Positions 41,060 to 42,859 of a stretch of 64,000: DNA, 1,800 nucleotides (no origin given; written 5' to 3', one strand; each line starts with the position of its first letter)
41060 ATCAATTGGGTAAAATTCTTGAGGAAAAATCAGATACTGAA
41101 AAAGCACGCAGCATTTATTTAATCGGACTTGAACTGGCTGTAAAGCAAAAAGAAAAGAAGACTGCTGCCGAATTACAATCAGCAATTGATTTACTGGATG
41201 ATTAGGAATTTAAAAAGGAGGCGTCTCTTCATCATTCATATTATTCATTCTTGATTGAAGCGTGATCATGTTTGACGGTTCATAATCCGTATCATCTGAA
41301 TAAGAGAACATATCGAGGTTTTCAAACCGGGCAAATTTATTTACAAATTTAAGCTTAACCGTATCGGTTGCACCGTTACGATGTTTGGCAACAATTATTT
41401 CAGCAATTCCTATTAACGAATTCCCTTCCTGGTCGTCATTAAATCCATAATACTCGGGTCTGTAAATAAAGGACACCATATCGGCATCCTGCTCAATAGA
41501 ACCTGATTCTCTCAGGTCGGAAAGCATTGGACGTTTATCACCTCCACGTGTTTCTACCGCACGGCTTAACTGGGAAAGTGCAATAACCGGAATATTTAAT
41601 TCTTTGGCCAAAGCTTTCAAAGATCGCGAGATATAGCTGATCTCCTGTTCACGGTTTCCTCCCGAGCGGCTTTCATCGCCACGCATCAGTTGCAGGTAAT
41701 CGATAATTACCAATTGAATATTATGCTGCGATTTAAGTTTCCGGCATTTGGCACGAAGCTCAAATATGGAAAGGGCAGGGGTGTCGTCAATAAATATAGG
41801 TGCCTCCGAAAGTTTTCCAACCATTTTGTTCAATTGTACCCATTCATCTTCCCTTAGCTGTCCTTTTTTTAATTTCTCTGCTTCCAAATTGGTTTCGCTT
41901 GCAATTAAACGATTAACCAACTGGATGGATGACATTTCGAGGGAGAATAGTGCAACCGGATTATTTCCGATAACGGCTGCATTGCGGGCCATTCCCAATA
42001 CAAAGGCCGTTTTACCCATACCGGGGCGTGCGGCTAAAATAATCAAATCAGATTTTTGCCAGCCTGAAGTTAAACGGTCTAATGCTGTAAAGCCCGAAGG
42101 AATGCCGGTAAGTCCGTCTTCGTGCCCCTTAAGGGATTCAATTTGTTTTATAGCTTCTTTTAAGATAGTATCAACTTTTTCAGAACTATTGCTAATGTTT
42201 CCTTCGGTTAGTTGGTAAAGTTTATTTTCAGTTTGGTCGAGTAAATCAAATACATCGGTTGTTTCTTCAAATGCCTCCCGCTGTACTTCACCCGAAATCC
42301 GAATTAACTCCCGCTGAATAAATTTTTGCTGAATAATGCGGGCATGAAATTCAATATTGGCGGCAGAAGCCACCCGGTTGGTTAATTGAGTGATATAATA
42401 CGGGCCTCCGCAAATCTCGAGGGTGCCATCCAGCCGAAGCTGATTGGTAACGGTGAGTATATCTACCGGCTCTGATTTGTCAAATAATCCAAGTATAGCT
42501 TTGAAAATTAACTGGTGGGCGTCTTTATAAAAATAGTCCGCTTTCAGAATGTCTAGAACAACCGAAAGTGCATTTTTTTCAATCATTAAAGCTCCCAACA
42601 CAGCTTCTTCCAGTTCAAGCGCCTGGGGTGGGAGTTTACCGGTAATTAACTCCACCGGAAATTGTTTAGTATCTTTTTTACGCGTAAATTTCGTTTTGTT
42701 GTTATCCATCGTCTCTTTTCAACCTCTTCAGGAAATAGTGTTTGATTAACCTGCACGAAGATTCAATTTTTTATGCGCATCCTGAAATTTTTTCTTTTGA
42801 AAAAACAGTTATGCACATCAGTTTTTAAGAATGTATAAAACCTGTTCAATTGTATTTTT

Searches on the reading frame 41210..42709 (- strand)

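Call 19: search_protein_families(library=pfam, proteins=[window:41210-42709:-], max_evalue=0.001)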
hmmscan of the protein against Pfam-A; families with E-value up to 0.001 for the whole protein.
window:41210-42709:- (499 aa): 3 families
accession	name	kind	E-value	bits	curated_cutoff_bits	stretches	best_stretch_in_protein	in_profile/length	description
PF03796.21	DnaB_C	-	1.1e-111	372.7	27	1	202-464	1-255/255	DnaB-like helicase C terminal domain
PF00772.26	DnaB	-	2.8e-31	108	23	1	27-127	2-102/103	DnaB-like helicase N terminal domain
PF13481.12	AAA_25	-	3.1e-12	47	27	1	206-380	18-189/195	AAA domain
